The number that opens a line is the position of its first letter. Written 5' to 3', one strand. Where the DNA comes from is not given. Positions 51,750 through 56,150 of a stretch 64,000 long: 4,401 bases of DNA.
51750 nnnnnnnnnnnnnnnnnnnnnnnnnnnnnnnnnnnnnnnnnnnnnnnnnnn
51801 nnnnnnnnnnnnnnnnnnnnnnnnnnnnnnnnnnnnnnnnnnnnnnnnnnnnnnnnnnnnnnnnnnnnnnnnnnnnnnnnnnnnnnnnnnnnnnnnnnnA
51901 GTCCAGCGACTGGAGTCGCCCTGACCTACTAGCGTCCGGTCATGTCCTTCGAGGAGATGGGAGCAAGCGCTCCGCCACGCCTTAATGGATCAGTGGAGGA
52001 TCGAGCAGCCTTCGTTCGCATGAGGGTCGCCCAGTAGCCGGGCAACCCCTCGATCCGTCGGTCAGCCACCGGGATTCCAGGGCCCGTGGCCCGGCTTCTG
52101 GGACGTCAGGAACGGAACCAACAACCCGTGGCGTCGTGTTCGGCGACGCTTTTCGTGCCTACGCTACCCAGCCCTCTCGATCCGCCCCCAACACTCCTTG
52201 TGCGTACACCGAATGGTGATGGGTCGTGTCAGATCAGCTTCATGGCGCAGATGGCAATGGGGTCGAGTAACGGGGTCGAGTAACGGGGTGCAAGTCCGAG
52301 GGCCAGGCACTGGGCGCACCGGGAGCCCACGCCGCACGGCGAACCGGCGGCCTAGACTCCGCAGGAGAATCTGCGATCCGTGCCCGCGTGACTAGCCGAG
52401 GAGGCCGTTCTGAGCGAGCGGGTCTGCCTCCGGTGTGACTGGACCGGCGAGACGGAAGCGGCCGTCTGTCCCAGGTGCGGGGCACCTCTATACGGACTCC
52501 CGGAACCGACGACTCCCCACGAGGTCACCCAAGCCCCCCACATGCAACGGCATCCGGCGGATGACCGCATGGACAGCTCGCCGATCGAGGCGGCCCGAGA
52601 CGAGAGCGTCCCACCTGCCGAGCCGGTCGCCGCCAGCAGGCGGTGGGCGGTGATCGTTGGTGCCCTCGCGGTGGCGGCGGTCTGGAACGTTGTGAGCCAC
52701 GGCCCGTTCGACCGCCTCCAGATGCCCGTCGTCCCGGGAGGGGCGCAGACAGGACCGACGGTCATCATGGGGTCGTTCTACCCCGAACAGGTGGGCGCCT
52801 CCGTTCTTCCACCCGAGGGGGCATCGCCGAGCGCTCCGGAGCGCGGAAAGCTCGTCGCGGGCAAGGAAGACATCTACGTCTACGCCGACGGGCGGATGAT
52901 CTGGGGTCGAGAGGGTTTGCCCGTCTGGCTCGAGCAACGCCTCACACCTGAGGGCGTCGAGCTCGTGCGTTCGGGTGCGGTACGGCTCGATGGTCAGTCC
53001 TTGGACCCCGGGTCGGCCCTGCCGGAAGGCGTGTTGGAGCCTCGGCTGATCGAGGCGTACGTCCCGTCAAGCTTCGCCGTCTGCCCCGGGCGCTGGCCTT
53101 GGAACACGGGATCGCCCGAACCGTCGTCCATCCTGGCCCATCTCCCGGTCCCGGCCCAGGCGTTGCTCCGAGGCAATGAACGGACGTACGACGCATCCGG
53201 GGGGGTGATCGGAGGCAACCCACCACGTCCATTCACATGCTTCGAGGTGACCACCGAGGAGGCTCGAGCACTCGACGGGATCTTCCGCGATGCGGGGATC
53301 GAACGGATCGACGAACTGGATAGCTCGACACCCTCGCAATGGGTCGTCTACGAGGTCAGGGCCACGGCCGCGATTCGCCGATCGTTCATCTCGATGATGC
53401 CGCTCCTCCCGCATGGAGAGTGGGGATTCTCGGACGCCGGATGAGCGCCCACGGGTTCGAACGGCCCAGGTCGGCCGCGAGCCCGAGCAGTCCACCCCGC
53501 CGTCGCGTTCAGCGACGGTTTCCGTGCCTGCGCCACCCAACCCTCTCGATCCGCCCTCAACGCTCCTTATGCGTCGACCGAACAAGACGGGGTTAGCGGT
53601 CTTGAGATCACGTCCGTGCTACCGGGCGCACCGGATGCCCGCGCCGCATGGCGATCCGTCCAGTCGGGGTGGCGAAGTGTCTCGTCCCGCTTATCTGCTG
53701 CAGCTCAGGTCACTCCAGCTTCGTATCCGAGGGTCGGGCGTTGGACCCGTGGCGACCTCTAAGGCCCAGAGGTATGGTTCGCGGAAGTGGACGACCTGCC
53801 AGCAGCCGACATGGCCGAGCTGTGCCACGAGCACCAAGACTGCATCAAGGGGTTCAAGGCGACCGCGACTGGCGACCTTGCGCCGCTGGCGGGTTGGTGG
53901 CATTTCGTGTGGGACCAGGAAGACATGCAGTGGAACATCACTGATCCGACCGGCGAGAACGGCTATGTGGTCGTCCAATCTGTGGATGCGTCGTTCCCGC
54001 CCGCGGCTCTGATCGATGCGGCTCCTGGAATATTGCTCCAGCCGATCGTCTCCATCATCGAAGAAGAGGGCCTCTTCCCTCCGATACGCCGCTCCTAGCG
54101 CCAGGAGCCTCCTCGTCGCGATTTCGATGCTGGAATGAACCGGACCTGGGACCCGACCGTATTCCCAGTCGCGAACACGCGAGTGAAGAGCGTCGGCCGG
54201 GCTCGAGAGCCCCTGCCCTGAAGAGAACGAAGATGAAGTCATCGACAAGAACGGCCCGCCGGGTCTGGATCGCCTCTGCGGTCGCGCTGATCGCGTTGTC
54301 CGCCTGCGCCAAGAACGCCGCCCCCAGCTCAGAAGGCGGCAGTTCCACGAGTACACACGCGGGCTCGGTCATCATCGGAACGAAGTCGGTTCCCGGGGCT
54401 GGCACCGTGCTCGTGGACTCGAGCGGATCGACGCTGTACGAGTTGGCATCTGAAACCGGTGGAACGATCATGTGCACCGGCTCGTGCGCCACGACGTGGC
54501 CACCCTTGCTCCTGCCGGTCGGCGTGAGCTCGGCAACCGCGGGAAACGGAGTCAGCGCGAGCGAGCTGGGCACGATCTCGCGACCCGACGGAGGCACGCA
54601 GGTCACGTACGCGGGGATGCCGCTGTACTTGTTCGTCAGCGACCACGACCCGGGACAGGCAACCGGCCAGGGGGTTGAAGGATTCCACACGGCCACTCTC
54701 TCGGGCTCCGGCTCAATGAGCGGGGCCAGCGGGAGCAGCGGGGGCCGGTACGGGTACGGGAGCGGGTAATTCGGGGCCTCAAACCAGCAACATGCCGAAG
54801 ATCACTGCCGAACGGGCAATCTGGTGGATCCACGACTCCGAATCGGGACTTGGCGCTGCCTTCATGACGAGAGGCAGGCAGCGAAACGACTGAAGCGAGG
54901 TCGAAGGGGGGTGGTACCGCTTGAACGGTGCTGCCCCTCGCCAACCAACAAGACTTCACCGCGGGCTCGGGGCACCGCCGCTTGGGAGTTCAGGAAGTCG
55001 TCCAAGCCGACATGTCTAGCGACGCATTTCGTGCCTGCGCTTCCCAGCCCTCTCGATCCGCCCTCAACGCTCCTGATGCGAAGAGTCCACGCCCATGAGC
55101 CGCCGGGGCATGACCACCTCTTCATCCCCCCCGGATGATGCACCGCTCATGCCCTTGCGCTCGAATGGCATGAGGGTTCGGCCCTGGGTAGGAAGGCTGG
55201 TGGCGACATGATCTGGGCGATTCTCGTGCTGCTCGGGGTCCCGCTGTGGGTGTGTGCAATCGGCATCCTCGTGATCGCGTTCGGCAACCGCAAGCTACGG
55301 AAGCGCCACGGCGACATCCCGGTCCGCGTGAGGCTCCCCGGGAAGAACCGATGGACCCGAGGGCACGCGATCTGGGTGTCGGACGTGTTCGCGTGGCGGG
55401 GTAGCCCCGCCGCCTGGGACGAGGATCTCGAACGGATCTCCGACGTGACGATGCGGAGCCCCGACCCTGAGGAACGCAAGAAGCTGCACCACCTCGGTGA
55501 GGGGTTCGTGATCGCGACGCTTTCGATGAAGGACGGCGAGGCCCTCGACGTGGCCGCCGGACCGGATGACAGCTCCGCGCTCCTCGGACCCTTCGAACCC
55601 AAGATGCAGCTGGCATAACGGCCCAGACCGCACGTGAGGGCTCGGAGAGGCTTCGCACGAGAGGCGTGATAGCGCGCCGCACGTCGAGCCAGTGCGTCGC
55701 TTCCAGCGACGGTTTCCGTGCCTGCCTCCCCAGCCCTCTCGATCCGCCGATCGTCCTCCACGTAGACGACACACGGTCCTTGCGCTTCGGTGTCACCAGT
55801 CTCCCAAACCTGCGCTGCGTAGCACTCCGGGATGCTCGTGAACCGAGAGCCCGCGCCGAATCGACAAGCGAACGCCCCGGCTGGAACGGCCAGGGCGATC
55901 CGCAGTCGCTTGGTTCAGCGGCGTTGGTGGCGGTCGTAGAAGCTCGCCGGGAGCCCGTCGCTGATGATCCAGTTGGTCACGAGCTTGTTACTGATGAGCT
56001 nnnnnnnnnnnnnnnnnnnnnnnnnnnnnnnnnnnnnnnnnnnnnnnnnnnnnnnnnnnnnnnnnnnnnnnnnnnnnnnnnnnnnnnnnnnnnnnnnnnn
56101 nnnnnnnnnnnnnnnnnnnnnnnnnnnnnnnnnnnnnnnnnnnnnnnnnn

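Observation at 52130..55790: Cassette-like array: four same-strand small accessory ORFs punctuated by four copies of the interspersed repeat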

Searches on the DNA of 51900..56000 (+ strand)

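Call 48: search_rna_families(source=window, start=51900, end=56000, threshold=evalue, max_evalue=10)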
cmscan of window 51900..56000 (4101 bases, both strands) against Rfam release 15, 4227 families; matches with E-value up to 10: 4.
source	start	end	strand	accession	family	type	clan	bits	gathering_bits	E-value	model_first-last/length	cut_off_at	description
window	53617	53678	+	RF01532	TB10Cs3H2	Gene; snRNA; snoRNA; HACA-box;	-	20.2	45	2.8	1-69/69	no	Trypanosomatid snoRNA TB10Cs3H2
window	54169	54238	+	RF02276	Hammerhead_II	Gene; ribozyme;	CL00010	17.5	37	5.9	1-66/66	no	Hammerhead ribozyme (type II)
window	54864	54943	-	RF04083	MIR528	Gene; miRNA;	-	17.1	62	7.2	1-89/89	no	MIR528 microRNA precursor family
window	52628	52672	-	RF01519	CC0196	Gene; sRNA;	-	14.7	35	7.4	1-58/58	no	Caulobacter sRNA CC0196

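Call 100: search_dna_similar(query=window:52095-52365:+, collection=plasmids, mode=distant, max_evalue=0.001, max_rows=10)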
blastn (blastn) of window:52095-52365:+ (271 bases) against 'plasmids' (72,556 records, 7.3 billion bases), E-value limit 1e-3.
No match.

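Call 101: search_dna_similar(query=window:53460-53670:+, collection=phages, mode=distant, max_evalue=0.001, max_rows=10)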
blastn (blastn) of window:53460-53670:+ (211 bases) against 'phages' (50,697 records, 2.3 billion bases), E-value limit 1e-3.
No match.

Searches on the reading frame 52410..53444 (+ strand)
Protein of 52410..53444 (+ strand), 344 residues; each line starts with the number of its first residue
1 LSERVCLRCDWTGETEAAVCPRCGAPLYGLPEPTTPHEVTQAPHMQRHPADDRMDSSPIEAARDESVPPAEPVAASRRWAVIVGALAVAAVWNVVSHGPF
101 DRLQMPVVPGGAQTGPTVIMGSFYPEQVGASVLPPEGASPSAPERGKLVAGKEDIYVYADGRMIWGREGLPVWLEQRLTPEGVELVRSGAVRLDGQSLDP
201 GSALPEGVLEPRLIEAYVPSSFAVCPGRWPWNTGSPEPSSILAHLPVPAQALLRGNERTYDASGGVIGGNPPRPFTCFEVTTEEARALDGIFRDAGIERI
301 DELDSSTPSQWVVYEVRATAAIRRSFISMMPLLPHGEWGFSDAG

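Call 11: search_protein_families(library=pfam, proteins=[window:52410-53444:+], max_evalue=0.01)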
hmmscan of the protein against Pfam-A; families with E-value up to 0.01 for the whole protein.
window:52410-53444:+ (344 aa): 0 families

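Call 90: search_protein_families(library=pfam, proteins=[window:52410-53444:+], max_evalue=10)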
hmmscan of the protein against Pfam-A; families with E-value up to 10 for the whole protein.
window:52410-53444:+ (344 aa): 4 families
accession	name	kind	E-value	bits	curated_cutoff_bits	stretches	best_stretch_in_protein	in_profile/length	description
PF13240.11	Zn_Ribbon_1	-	0.023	14.9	25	1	6-27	2-23/23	zinc-ribbon domain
PF13248.11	Zn_ribbon_3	-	0.054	13.4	27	1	3-27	2-26/26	zinc-ribbon domain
PF12773.13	DZR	-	0.1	13.2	27.3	1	3-24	24-45/45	Double zinc ribbon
PF18912.6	DZR_2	-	0.18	12.1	27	1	4-27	22-46/56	Double zinc ribbon domain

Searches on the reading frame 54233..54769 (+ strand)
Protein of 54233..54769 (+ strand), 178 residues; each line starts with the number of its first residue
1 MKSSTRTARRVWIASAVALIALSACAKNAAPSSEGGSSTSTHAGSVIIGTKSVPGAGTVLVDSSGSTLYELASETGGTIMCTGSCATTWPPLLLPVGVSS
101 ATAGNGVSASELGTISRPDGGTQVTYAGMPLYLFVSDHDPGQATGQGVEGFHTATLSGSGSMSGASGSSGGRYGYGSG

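Call 11: search_protein_families(library=pfam, proteins=[window:54233-54769:+], max_evalue=0.01)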
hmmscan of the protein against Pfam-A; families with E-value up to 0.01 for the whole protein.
window:54233-54769:+ (178 aa): 1 family
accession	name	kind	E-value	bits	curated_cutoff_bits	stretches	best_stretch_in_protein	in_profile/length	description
PF03640.20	Lipoprotein_15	-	2.1e-21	75.6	24.4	2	113-151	1-39/47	Secreted repeat of unknown function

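Call 32: find_encoding_contigs(protein=window:54233-54769:+, flank=10000, max_places=10)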
Protein window:54233-54769:+ (178 aa): 1 contig read that carries it; 1 place shown.
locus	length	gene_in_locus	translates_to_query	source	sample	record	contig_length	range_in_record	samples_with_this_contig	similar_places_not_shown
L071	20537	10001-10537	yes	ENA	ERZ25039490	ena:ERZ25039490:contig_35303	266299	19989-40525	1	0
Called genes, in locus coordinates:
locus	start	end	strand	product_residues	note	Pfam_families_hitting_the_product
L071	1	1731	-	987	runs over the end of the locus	PF00211:Guanylate_cyc, PF25872:HTH_77 (weak), PF17874:TPR_MalT (faint), PF13424:TPR_12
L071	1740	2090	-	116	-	-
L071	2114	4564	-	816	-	PF02463:SMC_N, PF13175:AAA_15, PF13476:AAA_23, PF13166:AAA_13 (faint), PF13304:AAA_21 (faint), PF13555:AAA_29 (faint)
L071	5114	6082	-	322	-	PF26549:Tricorn_N, PF07676:PD40 (faint), PF26550:Tricorn_2nd (weak)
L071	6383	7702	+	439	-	-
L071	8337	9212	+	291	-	-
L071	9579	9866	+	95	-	-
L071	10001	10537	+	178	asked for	PF03640:Lipoprotein_15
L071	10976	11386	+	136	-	-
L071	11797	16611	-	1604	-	PF20703:nSTAND1, PF24814:WD40_Prp19, PF24782:WD40_MABP1-WDR62_2nd, PF24796:WDR55, PF25172:Beta-prop_WDR3_2nd, PF23381:Beta-prop_IFT122_1st, PF23393:Beta-prop_WDR90_POC16_2nd, PF23414:Beta-prop_EML_2, +111 more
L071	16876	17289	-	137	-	-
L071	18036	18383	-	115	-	PF09579:Spore_YtfJ (weak)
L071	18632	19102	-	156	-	-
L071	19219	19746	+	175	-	PF07291:MauE, PF07681:DoxX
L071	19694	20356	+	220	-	PF00578:AhpC-TSA, PF08534:Redoxin, PF00085:Thioredoxin (faint)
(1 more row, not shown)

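Call 94: list_cluster_members(proteins=[P0001, window:54233-54769:+])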
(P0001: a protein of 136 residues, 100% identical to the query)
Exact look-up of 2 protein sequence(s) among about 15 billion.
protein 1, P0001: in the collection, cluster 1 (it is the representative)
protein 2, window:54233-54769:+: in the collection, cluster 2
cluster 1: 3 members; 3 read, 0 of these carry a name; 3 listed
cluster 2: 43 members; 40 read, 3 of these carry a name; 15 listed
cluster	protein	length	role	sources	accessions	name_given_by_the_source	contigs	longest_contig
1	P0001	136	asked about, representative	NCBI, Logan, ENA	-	-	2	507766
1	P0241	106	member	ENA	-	-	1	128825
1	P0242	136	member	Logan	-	-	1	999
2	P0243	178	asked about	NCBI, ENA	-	-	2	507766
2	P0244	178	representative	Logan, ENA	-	-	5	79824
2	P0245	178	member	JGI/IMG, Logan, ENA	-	predicted lipoprotein with Yx(FWY)xxD motif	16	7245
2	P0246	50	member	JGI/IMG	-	hypothetical protein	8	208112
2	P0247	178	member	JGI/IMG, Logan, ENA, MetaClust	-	\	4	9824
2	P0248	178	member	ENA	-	-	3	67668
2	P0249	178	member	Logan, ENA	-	-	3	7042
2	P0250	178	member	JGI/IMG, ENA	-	-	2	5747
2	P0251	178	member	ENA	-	-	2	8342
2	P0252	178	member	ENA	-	-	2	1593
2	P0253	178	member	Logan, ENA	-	-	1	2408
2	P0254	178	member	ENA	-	-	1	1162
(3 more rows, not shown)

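Call 99: search_protein_families(library=pfam, proteins=[L081:3216-3803:-, L081:2695-2976:+, L081:4000-4206:+, L082:2178-2861:-, L081:88-1311:+, L081:5695-6924:-], max_evalue=0.05)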
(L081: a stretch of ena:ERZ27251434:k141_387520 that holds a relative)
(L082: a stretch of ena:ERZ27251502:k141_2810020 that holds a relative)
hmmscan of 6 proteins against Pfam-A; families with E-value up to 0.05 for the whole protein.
L081:3216-3803:- (195 aa): 0 families

L081:2695-2976:+ (93 aa): 0 families

L081:4000-4206:+ (68 aa): 0 families

L082:2178-2861:- (227 aa): 1 family
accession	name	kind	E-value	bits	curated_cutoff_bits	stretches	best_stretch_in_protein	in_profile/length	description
PF14980.11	TIP39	-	0.026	14.8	27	1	33-53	9-29/51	TIP39 peptide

L081:88-1311:+ (407 aa): 0 families

L081:5695-6924:- (409 aa): 1 family
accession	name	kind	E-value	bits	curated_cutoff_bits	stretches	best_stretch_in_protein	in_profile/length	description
PF00211.25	Guanylate_cyc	-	7.8e-10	39.1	21.9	1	252-395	10-170/183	Adenylate and Guanylate cyclase catalytic domain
